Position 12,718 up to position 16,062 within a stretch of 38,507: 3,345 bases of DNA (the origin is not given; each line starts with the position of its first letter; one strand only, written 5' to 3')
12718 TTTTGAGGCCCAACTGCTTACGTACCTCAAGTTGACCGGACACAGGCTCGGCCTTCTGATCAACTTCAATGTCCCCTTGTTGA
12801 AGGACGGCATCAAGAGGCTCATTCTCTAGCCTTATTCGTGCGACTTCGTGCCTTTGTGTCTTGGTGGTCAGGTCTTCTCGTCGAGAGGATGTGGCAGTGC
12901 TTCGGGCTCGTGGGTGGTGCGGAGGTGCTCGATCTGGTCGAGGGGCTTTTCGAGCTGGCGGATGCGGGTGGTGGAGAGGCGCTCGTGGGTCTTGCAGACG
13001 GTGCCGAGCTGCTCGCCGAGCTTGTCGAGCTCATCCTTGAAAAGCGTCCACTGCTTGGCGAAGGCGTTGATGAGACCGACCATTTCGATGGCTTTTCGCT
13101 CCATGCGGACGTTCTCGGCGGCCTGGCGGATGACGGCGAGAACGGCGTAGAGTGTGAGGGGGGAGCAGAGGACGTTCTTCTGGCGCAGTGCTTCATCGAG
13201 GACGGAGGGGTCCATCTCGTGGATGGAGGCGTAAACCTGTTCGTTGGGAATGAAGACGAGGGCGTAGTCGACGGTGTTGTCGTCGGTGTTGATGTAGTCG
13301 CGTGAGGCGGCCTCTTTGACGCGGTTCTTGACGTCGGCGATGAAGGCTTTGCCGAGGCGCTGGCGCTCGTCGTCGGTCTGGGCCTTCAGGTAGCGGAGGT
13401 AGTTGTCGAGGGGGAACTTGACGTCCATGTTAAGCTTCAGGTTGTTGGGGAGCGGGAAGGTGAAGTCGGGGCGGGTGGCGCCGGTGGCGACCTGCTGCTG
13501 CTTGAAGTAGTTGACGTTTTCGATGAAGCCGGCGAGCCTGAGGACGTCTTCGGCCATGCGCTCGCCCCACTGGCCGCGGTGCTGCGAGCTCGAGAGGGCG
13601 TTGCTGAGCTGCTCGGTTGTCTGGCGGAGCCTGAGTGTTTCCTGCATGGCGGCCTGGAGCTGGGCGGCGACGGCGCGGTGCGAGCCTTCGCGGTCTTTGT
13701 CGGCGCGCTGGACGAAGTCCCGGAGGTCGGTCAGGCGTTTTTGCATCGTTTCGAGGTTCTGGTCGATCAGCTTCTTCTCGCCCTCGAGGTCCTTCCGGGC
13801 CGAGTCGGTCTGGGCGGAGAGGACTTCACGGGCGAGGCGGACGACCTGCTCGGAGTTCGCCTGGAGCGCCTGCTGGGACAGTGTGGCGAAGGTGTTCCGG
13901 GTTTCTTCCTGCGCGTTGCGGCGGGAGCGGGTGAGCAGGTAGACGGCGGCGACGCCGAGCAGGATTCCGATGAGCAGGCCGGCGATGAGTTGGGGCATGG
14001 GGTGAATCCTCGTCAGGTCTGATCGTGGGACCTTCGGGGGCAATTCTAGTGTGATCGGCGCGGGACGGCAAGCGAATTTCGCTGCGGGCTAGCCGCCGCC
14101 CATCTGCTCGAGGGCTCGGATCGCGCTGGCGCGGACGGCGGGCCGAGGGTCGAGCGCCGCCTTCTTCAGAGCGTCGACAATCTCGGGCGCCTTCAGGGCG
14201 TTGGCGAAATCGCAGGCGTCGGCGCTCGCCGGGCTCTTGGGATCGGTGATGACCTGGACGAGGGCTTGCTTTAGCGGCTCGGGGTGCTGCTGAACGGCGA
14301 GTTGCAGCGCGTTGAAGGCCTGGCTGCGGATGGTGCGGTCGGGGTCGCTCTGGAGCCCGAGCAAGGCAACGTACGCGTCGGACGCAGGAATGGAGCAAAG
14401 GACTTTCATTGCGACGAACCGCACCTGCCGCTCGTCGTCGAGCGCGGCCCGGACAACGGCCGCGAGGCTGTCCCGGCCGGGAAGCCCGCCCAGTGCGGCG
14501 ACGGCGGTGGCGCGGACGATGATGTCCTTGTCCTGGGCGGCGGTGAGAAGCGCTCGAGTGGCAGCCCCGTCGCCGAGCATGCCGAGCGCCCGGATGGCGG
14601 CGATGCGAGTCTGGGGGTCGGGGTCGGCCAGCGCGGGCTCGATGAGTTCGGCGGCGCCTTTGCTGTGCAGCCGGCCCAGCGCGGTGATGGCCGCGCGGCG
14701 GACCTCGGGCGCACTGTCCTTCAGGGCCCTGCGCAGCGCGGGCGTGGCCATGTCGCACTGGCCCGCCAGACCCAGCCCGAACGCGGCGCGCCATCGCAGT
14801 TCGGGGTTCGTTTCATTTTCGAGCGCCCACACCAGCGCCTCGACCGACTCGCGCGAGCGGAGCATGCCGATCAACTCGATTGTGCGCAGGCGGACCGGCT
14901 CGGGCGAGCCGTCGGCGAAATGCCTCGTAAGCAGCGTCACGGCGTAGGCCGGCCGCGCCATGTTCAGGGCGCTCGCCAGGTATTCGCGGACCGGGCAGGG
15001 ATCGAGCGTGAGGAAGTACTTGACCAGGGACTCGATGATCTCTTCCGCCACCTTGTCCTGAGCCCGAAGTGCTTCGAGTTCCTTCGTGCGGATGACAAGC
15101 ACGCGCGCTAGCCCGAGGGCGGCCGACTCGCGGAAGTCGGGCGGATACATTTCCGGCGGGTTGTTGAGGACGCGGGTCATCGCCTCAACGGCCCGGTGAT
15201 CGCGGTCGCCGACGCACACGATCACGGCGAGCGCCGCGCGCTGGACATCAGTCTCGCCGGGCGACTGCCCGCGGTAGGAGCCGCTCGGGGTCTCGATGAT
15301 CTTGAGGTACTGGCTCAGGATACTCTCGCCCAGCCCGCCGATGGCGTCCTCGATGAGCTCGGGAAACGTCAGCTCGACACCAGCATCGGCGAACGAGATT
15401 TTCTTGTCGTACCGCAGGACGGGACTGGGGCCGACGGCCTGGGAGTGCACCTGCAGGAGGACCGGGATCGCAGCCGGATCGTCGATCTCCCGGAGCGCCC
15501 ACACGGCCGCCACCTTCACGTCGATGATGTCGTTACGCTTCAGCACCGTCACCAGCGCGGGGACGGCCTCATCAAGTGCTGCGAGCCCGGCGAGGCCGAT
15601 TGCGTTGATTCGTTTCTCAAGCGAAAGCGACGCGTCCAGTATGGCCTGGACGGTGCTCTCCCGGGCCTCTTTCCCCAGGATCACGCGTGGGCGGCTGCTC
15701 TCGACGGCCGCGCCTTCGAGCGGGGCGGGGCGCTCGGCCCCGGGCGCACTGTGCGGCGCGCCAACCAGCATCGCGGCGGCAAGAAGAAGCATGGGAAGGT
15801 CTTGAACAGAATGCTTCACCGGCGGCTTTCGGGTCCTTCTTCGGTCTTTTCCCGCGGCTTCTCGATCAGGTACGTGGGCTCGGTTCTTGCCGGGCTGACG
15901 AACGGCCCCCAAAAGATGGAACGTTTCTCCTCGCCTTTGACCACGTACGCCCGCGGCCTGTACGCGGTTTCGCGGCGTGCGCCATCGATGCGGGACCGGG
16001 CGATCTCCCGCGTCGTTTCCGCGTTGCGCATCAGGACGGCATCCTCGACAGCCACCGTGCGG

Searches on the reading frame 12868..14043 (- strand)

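Call 96: search_protein_families(library=pfam, proteins=[window:12868-14043:-], max_evalue=0.00001)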
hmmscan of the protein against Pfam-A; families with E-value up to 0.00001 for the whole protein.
window:12868-14043:- (391 aa): 1 family
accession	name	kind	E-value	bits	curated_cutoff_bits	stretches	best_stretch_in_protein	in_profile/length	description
PF02646.22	RmuC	-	2.9e-64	217.4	26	1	93-377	3-287/291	RmuC family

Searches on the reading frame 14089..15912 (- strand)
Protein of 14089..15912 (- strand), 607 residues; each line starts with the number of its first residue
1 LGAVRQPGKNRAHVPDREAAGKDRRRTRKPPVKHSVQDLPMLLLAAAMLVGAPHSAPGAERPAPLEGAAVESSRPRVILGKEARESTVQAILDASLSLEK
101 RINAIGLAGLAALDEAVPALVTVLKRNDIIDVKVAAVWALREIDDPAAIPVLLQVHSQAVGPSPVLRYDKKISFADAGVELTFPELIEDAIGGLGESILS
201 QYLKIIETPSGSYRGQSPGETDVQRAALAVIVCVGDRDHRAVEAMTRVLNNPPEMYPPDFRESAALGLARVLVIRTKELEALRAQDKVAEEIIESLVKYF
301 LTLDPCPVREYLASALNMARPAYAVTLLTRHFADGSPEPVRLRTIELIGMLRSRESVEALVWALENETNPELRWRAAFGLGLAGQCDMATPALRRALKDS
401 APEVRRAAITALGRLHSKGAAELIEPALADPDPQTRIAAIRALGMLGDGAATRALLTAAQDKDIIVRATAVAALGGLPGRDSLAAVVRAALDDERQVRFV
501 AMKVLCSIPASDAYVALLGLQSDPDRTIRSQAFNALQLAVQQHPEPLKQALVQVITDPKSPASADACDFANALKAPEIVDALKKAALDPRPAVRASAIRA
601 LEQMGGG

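Call 96: search_protein_families(library=pfam, proteins=[window:14089-15912:-], max_evalue=0.00001)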
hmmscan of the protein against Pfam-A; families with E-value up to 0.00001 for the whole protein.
window:14089-15912:- (607 aa): 6 families
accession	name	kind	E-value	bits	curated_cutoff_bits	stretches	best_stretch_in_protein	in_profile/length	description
PF13646.12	HEAT_2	-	4.5e-45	152.3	27.7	4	357-444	1-88/88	HEAT repeats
PF02985.28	HEAT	-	1.8e-21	74.6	23.5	0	391-416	3-28/31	HEAT repeat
PF13513.12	HEAT_EZ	-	6.8e-14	52.4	27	0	370-415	1-55/55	HEAT-like repeat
PF03130.22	HEAT_PBS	-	3.2e-13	49.2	20.9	0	132-154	1-23/27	PBS lyase HEAT-like repeat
PF12717.13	Cnd1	-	1.9e-06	28.5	26.4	0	387-421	20-54/162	non-SMC mitotic condensation complex subunit 1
PF00514.29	Arm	-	4.6e-06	26.9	20.6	0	116-143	13-39/41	Armadillo/beta-catenin-like repeat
